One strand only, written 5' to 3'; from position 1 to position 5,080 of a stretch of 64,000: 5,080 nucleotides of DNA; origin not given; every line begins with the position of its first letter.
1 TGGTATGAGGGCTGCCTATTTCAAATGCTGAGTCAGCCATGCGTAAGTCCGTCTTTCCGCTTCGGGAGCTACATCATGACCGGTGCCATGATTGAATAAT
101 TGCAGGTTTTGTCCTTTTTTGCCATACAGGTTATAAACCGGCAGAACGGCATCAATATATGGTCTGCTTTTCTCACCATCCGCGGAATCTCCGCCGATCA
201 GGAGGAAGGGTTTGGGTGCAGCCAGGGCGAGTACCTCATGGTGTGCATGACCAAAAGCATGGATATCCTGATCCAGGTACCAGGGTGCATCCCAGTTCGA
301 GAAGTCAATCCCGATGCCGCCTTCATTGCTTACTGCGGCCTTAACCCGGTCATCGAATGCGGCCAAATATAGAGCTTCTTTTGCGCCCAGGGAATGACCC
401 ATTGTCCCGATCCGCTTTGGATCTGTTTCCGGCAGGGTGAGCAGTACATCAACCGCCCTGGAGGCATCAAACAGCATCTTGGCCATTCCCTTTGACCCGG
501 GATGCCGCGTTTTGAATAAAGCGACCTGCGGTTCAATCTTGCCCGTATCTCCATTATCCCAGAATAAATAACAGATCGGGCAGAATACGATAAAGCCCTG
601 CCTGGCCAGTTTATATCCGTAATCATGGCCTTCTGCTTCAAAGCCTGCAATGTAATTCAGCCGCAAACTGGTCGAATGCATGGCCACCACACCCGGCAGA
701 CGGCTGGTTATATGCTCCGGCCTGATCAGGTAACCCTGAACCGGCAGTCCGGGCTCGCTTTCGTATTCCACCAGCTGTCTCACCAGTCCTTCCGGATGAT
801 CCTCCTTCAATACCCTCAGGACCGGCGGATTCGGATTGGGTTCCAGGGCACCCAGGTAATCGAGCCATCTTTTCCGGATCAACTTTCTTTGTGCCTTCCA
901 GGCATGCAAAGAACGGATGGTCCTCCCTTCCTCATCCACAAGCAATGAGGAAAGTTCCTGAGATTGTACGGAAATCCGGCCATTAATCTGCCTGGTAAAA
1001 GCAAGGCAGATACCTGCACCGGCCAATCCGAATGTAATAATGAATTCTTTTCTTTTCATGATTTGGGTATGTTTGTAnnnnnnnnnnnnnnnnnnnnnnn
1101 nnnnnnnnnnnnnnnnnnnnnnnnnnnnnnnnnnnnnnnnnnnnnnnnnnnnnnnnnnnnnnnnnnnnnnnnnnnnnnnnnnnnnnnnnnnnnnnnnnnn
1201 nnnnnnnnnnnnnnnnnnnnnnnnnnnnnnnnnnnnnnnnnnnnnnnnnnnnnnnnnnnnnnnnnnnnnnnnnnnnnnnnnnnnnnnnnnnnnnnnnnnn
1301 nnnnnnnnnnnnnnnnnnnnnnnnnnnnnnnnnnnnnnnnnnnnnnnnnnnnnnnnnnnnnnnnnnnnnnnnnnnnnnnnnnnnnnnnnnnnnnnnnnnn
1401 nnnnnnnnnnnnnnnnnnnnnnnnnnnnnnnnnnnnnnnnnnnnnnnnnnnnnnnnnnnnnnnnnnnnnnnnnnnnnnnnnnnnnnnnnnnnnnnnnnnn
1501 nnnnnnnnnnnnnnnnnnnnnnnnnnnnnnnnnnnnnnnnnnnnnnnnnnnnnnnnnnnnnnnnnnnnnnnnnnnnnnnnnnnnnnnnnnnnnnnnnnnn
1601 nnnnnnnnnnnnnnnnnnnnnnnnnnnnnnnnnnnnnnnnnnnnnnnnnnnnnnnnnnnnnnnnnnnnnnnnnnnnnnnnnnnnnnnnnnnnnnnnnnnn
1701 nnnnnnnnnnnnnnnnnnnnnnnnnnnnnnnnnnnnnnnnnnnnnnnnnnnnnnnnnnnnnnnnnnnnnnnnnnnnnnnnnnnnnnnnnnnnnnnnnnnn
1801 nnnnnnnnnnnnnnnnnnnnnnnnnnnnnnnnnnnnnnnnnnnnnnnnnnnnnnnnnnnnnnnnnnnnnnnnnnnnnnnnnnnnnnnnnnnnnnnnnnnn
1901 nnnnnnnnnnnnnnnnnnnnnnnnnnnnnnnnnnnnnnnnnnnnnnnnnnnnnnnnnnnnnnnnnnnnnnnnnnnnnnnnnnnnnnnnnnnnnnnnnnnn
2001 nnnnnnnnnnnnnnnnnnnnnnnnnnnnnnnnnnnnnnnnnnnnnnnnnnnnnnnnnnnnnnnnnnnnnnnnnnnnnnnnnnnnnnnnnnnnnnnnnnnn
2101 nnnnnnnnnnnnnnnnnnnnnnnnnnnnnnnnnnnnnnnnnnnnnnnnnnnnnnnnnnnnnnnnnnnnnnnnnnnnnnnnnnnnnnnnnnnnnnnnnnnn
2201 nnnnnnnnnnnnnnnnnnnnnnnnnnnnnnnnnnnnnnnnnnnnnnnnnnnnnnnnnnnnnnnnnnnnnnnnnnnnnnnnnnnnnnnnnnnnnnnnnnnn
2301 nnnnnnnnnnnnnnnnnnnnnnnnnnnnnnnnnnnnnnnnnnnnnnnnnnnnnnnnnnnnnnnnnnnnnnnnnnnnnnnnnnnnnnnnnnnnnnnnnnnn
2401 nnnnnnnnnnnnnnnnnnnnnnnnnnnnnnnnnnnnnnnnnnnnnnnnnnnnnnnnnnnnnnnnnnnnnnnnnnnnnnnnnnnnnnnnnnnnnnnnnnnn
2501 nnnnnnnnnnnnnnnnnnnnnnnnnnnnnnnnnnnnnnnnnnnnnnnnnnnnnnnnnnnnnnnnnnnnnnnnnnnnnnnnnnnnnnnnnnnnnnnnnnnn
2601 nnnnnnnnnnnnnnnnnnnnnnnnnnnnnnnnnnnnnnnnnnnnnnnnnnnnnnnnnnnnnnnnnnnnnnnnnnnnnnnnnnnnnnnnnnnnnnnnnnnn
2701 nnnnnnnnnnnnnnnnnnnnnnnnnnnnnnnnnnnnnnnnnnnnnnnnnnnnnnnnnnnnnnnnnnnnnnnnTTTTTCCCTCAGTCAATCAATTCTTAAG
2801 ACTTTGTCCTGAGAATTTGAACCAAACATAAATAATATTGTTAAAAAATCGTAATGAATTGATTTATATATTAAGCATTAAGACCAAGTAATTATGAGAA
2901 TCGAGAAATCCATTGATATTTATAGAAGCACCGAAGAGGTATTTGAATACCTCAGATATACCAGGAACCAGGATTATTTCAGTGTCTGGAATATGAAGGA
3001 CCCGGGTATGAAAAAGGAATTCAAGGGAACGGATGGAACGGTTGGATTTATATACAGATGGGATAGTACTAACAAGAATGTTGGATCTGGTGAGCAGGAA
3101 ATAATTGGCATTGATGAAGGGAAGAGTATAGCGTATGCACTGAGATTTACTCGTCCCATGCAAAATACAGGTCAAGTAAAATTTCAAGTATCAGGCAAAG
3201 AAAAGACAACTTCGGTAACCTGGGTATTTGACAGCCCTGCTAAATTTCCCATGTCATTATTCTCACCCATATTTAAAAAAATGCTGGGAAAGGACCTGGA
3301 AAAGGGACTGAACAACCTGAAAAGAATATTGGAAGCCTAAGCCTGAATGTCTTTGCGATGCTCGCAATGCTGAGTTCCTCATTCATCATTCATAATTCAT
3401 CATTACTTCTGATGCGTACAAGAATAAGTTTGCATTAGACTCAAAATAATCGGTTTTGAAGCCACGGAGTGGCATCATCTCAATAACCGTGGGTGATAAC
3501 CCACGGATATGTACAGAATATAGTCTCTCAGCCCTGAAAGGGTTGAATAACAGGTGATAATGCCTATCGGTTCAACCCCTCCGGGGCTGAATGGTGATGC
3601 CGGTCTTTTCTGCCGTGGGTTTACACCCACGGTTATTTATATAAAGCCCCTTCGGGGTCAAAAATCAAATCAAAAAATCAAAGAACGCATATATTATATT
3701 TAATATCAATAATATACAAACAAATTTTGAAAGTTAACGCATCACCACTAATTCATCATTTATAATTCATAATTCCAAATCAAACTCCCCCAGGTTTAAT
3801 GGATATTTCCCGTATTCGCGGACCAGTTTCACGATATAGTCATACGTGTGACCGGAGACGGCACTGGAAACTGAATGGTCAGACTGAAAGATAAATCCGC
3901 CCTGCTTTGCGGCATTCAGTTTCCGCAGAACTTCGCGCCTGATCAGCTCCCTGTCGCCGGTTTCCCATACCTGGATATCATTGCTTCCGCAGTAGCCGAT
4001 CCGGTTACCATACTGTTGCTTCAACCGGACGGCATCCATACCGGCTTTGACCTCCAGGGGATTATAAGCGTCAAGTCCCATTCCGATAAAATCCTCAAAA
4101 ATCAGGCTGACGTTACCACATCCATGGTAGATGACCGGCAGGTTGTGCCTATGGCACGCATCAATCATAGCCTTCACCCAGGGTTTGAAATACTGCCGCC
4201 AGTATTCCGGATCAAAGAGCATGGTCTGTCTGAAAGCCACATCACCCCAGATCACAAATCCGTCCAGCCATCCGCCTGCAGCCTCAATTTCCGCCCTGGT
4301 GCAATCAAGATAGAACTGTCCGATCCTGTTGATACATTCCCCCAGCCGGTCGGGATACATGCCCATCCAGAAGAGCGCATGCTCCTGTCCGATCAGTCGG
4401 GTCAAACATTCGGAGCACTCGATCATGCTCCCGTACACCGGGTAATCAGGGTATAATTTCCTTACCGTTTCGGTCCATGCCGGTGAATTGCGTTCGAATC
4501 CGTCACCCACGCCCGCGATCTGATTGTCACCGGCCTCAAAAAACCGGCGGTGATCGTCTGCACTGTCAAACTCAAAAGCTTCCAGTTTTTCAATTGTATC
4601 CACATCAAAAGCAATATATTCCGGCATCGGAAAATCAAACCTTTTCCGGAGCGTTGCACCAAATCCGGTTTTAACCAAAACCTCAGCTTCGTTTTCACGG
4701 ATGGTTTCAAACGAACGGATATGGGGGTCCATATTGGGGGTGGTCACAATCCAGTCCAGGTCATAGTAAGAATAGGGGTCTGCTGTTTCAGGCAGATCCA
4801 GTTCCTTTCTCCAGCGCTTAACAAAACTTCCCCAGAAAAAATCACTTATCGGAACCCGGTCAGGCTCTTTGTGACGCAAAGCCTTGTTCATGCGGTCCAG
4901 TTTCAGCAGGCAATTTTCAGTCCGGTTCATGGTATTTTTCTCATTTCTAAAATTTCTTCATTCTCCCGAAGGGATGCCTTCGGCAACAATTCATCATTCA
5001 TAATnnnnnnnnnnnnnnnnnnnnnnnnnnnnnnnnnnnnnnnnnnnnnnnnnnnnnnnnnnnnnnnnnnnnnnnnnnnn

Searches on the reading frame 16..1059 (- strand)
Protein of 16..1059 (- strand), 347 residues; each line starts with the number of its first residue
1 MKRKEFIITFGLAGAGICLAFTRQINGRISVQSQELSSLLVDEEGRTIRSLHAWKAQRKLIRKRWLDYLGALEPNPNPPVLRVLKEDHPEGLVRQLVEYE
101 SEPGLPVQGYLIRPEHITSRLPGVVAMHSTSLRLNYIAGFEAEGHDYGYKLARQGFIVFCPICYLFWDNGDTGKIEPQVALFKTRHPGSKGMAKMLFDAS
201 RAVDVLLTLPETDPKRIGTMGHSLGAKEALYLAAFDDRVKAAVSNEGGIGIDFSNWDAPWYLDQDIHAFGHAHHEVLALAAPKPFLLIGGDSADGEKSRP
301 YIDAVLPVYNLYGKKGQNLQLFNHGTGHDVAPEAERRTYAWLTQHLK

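Call 14: search_protein_families(library=pfam, proteins=[window:16-1059:-], max_evalue=0.001)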
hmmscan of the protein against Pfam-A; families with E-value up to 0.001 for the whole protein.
window:16-1059:- (347 aa): 5 families
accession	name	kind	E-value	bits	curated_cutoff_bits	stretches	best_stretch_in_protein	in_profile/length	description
PF01738.24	DLH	-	2.6e-11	44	21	1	108-247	2-129/217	Dienelactone hydrolase family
PF22244.2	GCE_fung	-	6.3e-07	29.9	27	1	197-250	85-140/231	Glucuronyl esterase, fungi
PF05448.18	AXE1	-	8.2e-06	25.2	21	1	196-244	157-205/321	Acetyl xylan esterase (AXE1)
PF08840.17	BAAT_C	-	9.1e-05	23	20.9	1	201-249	8-56/210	BAAT / Acyl-CoA thioester hydrolase C terminal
PF00561.26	Abhydrolase_1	-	0.00077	19.6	25.8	0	211-272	65-134/245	alpha/beta hydrolase fold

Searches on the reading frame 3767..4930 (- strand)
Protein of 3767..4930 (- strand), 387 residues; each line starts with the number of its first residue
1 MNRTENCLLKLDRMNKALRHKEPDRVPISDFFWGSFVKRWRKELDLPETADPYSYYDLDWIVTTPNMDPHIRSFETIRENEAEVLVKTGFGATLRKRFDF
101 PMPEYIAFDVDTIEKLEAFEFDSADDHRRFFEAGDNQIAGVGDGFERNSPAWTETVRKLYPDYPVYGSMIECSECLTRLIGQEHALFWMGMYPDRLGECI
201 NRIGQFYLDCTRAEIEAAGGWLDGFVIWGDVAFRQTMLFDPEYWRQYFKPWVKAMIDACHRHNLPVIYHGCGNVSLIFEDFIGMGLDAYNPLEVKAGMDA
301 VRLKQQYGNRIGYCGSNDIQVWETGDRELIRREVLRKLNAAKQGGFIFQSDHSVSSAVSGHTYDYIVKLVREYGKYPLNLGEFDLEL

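Call 14: search_protein_families(library=pfam, proteins=[window:3767-4930:-], max_evalue=0.001)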
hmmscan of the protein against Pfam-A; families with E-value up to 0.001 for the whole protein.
window:3767-4930:- (387 aa): 1 family
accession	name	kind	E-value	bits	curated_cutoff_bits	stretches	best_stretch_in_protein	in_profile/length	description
PF01208.23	URO-D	-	1.7e-16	60.7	23.9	1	154-373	128-346/346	Uroporphyrinogen decarboxylase (URO-D)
